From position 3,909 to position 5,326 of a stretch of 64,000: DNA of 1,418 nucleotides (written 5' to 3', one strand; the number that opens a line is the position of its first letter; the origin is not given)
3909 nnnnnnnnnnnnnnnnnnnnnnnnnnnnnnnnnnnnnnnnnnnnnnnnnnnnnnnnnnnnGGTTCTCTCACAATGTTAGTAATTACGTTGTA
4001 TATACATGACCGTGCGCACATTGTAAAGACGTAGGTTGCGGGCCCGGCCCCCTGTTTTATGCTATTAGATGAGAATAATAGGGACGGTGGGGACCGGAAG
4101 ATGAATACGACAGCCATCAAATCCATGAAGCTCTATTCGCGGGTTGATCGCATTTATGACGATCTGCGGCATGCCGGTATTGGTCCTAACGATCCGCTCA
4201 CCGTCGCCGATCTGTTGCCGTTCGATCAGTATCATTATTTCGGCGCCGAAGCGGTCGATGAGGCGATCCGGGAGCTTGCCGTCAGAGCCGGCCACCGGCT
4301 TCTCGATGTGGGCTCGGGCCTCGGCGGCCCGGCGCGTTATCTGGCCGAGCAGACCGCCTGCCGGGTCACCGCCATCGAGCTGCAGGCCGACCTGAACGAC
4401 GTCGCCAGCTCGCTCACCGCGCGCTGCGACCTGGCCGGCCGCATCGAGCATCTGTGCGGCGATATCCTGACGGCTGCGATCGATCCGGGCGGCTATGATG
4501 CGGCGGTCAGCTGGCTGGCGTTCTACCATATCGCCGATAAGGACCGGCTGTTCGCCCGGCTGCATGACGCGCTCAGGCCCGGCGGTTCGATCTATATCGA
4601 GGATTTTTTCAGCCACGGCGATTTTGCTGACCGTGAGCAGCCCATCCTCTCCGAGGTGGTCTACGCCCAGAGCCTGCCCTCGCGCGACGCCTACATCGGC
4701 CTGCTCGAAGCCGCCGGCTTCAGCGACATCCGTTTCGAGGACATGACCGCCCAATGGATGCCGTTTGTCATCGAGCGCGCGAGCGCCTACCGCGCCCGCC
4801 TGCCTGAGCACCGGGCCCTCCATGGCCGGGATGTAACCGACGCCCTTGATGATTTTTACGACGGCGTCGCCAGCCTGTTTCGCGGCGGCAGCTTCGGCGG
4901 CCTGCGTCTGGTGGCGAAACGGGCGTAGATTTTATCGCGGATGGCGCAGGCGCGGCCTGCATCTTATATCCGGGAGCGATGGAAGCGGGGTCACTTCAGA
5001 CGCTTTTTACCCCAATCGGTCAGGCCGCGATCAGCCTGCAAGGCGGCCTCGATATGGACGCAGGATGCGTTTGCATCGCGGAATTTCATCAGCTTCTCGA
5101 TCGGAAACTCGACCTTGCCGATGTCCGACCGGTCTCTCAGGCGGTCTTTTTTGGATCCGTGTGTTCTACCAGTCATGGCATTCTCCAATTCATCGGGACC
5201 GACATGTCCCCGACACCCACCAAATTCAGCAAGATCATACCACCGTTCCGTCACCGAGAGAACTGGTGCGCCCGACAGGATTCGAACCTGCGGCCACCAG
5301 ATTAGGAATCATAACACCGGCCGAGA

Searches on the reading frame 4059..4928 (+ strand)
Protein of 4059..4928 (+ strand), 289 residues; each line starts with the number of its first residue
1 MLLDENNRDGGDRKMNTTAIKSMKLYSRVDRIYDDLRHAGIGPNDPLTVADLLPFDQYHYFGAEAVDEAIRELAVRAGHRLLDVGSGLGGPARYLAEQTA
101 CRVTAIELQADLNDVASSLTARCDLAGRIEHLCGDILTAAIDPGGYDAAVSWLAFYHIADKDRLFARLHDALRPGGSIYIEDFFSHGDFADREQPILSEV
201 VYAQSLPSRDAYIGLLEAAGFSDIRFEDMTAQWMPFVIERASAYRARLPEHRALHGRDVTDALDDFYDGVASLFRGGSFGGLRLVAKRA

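Call 6: search_protein_families(library=pfam, proteins=[window:4059-4928:+], max_evalue=0.1)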
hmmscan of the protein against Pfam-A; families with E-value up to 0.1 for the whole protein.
window:4059-4928:+ (289 aa): 12 families
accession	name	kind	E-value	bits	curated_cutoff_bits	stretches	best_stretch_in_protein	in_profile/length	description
PF13649.12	Methyltransf_25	-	8.1e-14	52.5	27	1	82-176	2-97/97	Methyltransferase domain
PF13489.12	Methyltransf_23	-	1.1e-13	51.7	27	1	61-223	4-161/164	Methyltransferase domain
PF08241.18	Methyltransf_11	-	3e-13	50.6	21.2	1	82-180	1-95/95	Methyltransferase domain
PF08242.18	Methyltransf_12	-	2e-09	38.5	30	1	82-177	1-97/98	Methyltransferase domain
PF02353.26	CMAS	-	2.1e-08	34.3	27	1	66-277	51-266/273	Mycolic acid cyclopropane synthetase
PF13847.12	Methyltransf_31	-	6.9e-06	26.3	27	1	78-190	4-119/145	Methyltransferase domain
PF00891.24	Methyltransf_2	-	0.00048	20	22.3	1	67-186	52-170/210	O-methyltransferase domain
PF01209.24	Ubie_methyltran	-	0.0016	18.3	20.1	0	70-183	40-154/233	ubiE/COQ5 methyltransferase family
PF00398.26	RrnaAD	-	0.0024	17.4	24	1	65-141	18-90/263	Ribosomal RNA adenine dimethylase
PF01728.25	FtsJ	-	0.0041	17.5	24.1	1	69-111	12-56/181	FtsJ-like methyltransferase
PF13679.12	Methyltransf_32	-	0.0086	16.5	27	1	63-136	10-89/143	Methyltransferase domain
PF01135.25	PCMT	-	0.081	13.1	20.3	0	72-138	68-135/210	Protein-L-isoaspartate(D-aspartate) O-methyltransferase (PCMT)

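Call 9: search_protein_families(library=ncbifam, proteins=[window:4059-4928:+], max_evalue=0.1)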
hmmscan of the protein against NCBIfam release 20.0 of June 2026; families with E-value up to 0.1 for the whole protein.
window:4059-4928:+ (289 aa): 39 families (the best 25 are shown)
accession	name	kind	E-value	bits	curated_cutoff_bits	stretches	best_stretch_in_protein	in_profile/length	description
NF041675.1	sarc_dimgly_tmase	equivalog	3.7e-15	56.6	550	1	77-280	66-266/278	sarcosine/dimethylglycine N-methyltransferase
NF045667.1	MTase_DVU1556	equivalog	1.3e-13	50.9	155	1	62-237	7-176/213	DVU_1556 family methyltransferase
NF043040.1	corrin_prot_MT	hypoth_equivalog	1.3e-10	41.1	180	1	64-182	28-149/216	corrinoid protein-associated methyltransferase CpaM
NF040703.1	cyclopro_CfaB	exception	7.3e-10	38.2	650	1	66-178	148-261/393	C17 cyclopropane fatty acid synthase CfaB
NF053839.1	CPFASynBruc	equivalog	2.4e-07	30.1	600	1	72-180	169-276/410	cyclopropane fatty acid synthase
NF041943.1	GPPMT_Stmyces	equivalog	1.9e-06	27.9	400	1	74-242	74-242/272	geranyl diphosphate 2-C-methyltransferase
NF008823.0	PRK11873.1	subfamily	1.9e-06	27.6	263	1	75-230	75-232/272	arsenite methyltransferase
TIGR01983.1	UbiG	equivalog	2e-06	27.3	102.95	1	76-180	48-151/228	bifunctional 2-polyprenyl-6-hydroxyphenol methylase/3-demethylubiquinol 3-O-methyltransferase UbiG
NF008686.0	PRK11705.1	equivalog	2.2e-06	27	400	1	69-129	159-219/383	cyclopropane fatty acyl phospholipid synthase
TIGR02072.1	BioC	equivalog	4.2e-06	26.8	184.95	1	79-184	36-136/244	malonyl-ACP O-methyltransferase BioC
NF052510.1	methyltran_MpqE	exception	8.4e-06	25.3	335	1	68-183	37-154/234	methyl-plastoquinone biosynthesis methyltransferase MpqE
NF007610.0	PRK10258.1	equivalog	1.3e-05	24.6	342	1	55-179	20-137/251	malonyl-ACP O-methyltransferase BioC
NF045823.1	PthPhpthDimycoMt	equivalog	1.3e-05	24.5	300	1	77-197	66-183/256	phthiotriol/phenolphthiotriol dimycocerosates methyltransferase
NF041537.1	ArsM_AhpD_UU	exception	4.3e-05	22.4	510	1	74-230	73-231/345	arsenite methyltransferase/AhpD domain selenoprotein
NF045825.1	FAmtase_mtf2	equivalog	4.9e-05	22.7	400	1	77-195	58-173/248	fatty-acid O-methyltransferase Mtf2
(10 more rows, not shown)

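Call 17: find_encoding_contigs(protein=window:4059-4928:+, flank=10000, max_places=10)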
Protein window:4059-4928:+ (289 aa): no gene with exactly this product is on record in the collection.

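Call 25: search_protein_families(library=phrogs, proteins=[window:4101-4928:+], max_evalue=0.1)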
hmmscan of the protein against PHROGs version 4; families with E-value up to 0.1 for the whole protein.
window:4101-4928:+ (275 aa): 3 families
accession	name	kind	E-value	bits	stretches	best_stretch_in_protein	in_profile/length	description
phrog_4752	-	other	1.9e-06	28.4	1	61-165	49-157/241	tRNA methyltransferase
phrog_13505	-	other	0.0042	17.2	1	56-136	108-187/392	methyltransferase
phrog_22502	-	other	0.0049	17.6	1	62-166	70-173/276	methyltransferase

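Call 26: search_protein_families(library=padloc, proteins=[window:4101-4928:+], max_evalue=0.1)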
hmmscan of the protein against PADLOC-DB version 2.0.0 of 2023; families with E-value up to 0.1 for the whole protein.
window:4101-4928:+ (275 aa): 1 family
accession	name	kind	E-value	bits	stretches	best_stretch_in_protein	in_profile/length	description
PDLC04134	mad2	-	8.8e-17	59.1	1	43-168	271-396/492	mads_2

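Call 70: find_encoding_contigs(protein=window:4101-4928:+, flank=6000, max_places=10)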
Protein window:4101-4928:+ (275 aa): 23 contigs read that carry it; 10 places shown.
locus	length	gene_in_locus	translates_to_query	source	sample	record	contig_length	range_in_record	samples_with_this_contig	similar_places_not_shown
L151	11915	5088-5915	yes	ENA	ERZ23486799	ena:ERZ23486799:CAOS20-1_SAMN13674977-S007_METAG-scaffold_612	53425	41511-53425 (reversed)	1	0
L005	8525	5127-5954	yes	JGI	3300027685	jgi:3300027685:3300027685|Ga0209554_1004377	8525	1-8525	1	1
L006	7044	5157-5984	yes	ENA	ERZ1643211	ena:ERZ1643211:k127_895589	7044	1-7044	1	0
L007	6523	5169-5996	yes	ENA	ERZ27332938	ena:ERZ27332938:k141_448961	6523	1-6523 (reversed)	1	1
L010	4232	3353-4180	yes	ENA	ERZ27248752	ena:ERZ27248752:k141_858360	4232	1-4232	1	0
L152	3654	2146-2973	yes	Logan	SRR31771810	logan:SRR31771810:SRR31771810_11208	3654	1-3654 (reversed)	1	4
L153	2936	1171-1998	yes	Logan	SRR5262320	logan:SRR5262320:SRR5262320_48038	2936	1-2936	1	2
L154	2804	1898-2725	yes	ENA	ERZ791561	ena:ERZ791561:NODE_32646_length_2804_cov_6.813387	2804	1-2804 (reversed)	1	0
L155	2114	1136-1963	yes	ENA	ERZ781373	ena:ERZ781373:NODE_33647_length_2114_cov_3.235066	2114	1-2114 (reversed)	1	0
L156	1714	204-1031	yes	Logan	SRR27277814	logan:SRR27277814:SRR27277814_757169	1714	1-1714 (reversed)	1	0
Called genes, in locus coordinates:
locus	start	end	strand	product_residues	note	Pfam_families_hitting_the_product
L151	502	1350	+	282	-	PF01678:DAP_epimerase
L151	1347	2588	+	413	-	PF00919:UPF0004, PF04055:Radical_SAM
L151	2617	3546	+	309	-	PF02881:SRP54_N, PF13401:AAA_22 (faint), PF13191:AAA_16, PF13604:AAA_30 (weak), PF00448:SRP54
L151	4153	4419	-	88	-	PF00583:Acetyltransf_1 (faint), PF13508:Acetyltransf_7 (weak)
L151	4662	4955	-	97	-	PF21983:NikA-like (weak), PF08681:TacA1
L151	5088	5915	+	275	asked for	PF02353:CMAS, PF13489:Methyltransf_23, PF08241:Methyltransf_11, PF08242:Methyltransf_12, PF13649:Methyltransf_25, PF13847:Methyltransf_31 (weak)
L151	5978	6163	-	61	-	-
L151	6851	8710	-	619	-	PF00005:ABC_tran, PF05621:TniB (faint), PF13191:AAA_16 (faint), PF13304:AAA_21 (faint), PF00005:ABC_tran, PF02463:SMC_N (weak), PF20703:nSTAND1 (weak), PF08352:oligo_HPY, +3 more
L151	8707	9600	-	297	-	PF12911:OppC_N (weak), PF00528:BPD_transp_1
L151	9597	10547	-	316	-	PF19300:BPD_transp_1_N, PF00528:BPD_transp_1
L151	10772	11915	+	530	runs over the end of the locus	PF00496:SBP_bac_5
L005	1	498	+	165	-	?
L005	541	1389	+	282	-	PF01678:DAP_epimerase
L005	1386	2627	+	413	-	PF00919:UPF0004, PF04055:Radical_SAM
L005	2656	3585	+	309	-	PF02881:SRP54_N, PF13401:AAA_22 (faint), PF13191:AAA_16, PF13604:AAA_30 (weak), PF00448:SRP54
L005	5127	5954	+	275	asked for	PF02353:CMAS, PF13489:Methyltransf_23, PF08241:Methyltransf_11, PF08242:Methyltransf_12, PF13649:Methyltransf_25, PF13847:Methyltransf_31 (weak)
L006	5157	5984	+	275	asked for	PF02353:CMAS, PF13489:Methyltransf_23, PF08241:Methyltransf_11, PF08242:Methyltransf_12, PF13649:Methyltransf_25, PF13847:Methyltransf_31 (weak)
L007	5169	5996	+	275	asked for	PF02353:CMAS, PF13489:Methyltransf_23, PF08241:Methyltransf_11, PF08242:Methyltransf_12, PF13649:Methyltransf_25, PF13847:Methyltransf_31 (weak)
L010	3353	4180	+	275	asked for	PF02353:CMAS, PF13489:Methyltransf_23, PF08241:Methyltransf_11, PF08242:Methyltransf_12, PF13649:Methyltransf_25, PF13847:Methyltransf_31 (weak)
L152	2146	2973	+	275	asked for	PF02353:CMAS, PF13489:Methyltransf_23, PF08241:Methyltransf_11, PF08242:Methyltransf_12, PF13649:Methyltransf_25, PF13847:Methyltransf_31 (weak)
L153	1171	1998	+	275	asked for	PF02353:CMAS, PF13489:Methyltransf_23, PF08241:Methyltransf_11, PF08242:Methyltransf_12, PF13649:Methyltransf_25, PF13847:Methyltransf_31 (weak)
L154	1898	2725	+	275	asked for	PF02353:CMAS, PF13489:Methyltransf_23, PF08241:Methyltransf_11, PF08242:Methyltransf_12, PF13649:Methyltransf_25, PF13847:Methyltransf_31 (weak)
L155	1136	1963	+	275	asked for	PF02353:CMAS, PF13489:Methyltransf_23, PF08241:Methyltransf_11, PF08242:Methyltransf_12, PF13649:Methyltransf_25, PF13847:Methyltransf_31 (weak)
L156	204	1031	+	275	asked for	PF02353:CMAS, PF13489:Methyltransf_23, PF08241:Methyltransf_11, PF08242:Methyltransf_12, PF13649:Methyltransf_25, PF13847:Methyltransf_31 (weak)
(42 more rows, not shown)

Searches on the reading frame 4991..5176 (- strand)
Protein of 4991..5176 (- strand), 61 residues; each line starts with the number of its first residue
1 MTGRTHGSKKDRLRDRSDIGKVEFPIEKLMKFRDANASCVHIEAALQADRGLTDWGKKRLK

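Call 9: search_protein_families(library=ncbifam, proteins=[window:4991-5176:-], max_evalue=0.1)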
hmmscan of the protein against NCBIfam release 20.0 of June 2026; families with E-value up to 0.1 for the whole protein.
window:4991-5176:- (61 aa): 0 families

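Call 25: search_protein_families(library=phrogs, proteins=[window:4991-5176:-], max_evalue=0.1)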
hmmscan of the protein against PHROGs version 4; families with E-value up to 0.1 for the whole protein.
window:4991-5176:- (61 aa): 0 families

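Call 26: search_protein_families(library=padloc, proteins=[window:4991-5176:-], max_evalue=0.1)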
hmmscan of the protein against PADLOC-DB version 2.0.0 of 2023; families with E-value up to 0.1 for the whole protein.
window:4991-5176:- (61 aa): 0 families

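Call 54: find_homologous_proteins(query=window:4991-5176:-, max_evalue=0.01)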
Query window:4991-5176:- (61 aa): 243 proteins with E <= 0.01 among 243 candidates; the best 120 are listed.
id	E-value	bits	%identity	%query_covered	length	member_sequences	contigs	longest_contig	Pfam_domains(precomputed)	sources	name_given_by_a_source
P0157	6.4e-28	113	90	100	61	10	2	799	-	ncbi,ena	-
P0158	1.4e-26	109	89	100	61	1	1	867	-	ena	-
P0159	1.7e-26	108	89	100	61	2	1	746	-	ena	-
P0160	1.3e-25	106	87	100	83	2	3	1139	-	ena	-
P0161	6.2e-25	103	84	100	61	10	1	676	-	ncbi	-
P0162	9.3e-25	103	85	100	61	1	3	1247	-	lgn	-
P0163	1.0e-24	103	84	100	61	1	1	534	-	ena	-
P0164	1.5e-24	102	88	97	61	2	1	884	-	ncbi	-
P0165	1.6e-24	102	82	100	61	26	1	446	-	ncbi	-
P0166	1.1e-23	100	82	100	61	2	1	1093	-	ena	-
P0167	1.3e-23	99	80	100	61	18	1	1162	-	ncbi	-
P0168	1.3e-23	99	80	100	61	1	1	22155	-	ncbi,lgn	-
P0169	1.5e-23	99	80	100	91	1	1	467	-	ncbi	-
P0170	1.6e-23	99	80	100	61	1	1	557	-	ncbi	-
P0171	2.7e-23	98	83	97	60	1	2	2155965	-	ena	-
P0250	3.7e-20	89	72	100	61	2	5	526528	-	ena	-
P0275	1.1e-19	87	80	89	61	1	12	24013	-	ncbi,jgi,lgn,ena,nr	ncbi:MAG: hypothetical protein QF582_14965 [Alphaproteobacteria bacterium]|jgi:hypothetical protein|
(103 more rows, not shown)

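Call 57: find_encoding_contigs(protein=P0171, flank=8000, max_places=3)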
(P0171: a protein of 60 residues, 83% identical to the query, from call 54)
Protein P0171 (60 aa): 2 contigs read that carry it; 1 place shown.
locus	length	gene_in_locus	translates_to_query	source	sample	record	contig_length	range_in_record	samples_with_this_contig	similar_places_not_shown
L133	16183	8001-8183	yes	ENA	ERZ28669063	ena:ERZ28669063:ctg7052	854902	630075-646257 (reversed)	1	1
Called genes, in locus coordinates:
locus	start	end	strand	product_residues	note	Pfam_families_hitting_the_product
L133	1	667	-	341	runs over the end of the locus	PF06089:Asparaginase_II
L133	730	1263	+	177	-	PF00588:SpoU_methylase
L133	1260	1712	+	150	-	PF14489:QueF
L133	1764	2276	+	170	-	PF06776:IalB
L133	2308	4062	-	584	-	-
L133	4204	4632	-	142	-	PF13432:TPR_16 (faint)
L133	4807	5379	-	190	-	PF13432:TPR_16, PF00515:TPR_1, PF07719:TPR_2 (weak), PF13371:TPR_9, PF13414:TPR_11, PF00515:TPR_1, PF13414:TPR_11, PF13432:TPR_16, +9 more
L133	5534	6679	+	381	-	PF21016:RlmN_N, PF04055:Radical_SAM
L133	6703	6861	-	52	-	-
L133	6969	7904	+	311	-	PF00126:HTH_1, PF03466:LysR_substrate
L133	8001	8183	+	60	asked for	-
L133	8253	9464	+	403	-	PF00764:Arginosuc_synth, PF20979:Arginosuc_syn_C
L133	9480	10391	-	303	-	PF08447:PAS_3 (weak)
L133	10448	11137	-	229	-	PF07298:NnrU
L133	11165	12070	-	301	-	PF00763:THF_DHG_CYH, PF02882:THF_DHG_CYH_C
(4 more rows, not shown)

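Call 58: find_encoding_contigs(protein=P0250, flank=8000, max_places=3)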
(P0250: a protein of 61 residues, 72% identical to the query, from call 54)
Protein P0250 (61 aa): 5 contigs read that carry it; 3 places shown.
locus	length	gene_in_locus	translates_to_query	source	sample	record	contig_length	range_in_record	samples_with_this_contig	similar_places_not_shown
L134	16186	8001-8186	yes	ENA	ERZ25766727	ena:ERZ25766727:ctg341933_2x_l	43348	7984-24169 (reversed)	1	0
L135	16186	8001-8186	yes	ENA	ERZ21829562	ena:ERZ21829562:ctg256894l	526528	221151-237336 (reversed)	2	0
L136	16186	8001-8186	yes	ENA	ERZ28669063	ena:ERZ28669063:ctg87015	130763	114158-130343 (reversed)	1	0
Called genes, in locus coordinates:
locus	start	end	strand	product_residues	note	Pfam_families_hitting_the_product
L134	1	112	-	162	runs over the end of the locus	PF01527:HTH_Tnp_1 (weak)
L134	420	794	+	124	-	PF13560:HTH_31 (weak)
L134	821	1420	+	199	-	-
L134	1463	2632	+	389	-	PF14294:DUF4372, PF01609:DDE_Tnp_1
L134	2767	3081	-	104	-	PF14236:DruA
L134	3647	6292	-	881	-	PF03050:DDE_Tnp_IS66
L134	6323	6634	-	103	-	-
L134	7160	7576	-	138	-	PF00106:adh_short, PF13561:adh_short_C2, PF23441:SDR (weak)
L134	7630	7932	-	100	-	PF00106:adh_short, PF08659:KR (weak), PF13561:adh_short_C2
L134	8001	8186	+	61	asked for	-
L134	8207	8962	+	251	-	PF00106:adh_short, PF08659:KR, PF13561:adh_short_C2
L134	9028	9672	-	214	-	PF13759:2OG-FeII_Oxy_5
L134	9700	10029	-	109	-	-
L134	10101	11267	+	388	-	PF00108:Thiolase_N, PF02803:Thiolase_C, PF22691:Thiolase_C_1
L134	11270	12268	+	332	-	PF08240:ADH_N, PF00107:ADH_zinc_N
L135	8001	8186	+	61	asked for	-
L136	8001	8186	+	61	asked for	-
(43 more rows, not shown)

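Call 59: find_encoding_contigs(protein=P0275, flank=8000, max_places=4)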
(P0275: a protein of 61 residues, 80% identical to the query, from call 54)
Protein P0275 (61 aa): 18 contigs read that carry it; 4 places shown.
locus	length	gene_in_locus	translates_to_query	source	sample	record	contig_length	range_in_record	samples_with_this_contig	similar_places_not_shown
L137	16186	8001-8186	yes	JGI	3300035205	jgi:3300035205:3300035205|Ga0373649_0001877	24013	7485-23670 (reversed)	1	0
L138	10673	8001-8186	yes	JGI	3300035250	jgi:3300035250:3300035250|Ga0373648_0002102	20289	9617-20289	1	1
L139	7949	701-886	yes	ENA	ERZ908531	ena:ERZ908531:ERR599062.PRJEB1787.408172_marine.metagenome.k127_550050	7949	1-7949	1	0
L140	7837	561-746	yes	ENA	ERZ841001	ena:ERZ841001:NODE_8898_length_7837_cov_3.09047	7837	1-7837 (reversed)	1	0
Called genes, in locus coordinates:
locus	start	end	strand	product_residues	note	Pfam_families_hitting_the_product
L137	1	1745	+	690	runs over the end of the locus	PF05226:CHASE2, PF00211:Guanylate_cyc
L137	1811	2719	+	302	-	PF00753:Lactamase_B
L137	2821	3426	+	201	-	PF02798:GST_N, PF13417:GST_N_3, PF13409:GST_N_2, PF00043:GST_C (weak)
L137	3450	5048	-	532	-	PF00732:GMC_oxred_N, PF00890:FAD_binding_2 (faint), PF05199:GMC_oxred_C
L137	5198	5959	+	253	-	PF00106:adh_short, PF08659:KR, PF13561:adh_short_C2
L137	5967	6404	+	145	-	PF00903:Glyoxalase, PF18029:Glyoxalase_6 (weak)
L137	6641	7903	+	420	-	PF00270:DEAD, PF04851:ResIII, PF00271:Helicase_C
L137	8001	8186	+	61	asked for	-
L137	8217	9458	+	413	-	PF02353:CMAS, PF13489:Methyltransf_23, PF05175:MTS (weak), PF08241:Methyltransf_11, PF08242:Methyltransf_12, PF13649:Methyltransf_25, PF13847:Methyltransf_31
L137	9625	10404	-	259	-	PF00106:adh_short, PF08659:KR, PF13561:adh_short_C2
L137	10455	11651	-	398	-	PF02515:CoA_transf_3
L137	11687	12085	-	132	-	PF12172:zf-ChsH2, PF01796:OB_ChsH2_C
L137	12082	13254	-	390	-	PF22691:Thiolase_C_1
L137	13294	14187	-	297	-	PF03328:HpcH_HpaI, PF15617:C-C_Bond_Lyase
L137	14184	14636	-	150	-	PF19315:MC_hydratase, PF01575:MaoC_dehydratas, PF13452:FAS1_DH_region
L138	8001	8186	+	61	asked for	-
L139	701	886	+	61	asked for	-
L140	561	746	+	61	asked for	-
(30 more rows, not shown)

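Call 94: predict_structure(alignment_id=A6)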
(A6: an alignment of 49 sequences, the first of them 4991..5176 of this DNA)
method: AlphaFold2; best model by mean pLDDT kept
length: 61 residues; sequences in the alignment: 49
mean_pLDDT: 59.4   pTM: 0.21
mean pLDDT of the five models: 59.4, 58.6, 57.4, 56.7, 56.7
residues with pLDDT >= 90: 0; 70-90: 16; 50-70: 31; < 50: 14
segments of 3 or more residues with pLDDT < 50: 49-61
pLDDT, mean of each block of 10 residues (from residue 1): 58 71 73 59 53 44 45
secondary structure, 60 per line:
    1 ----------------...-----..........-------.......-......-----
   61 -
elements in order: H25-34 H42-48 H50-55
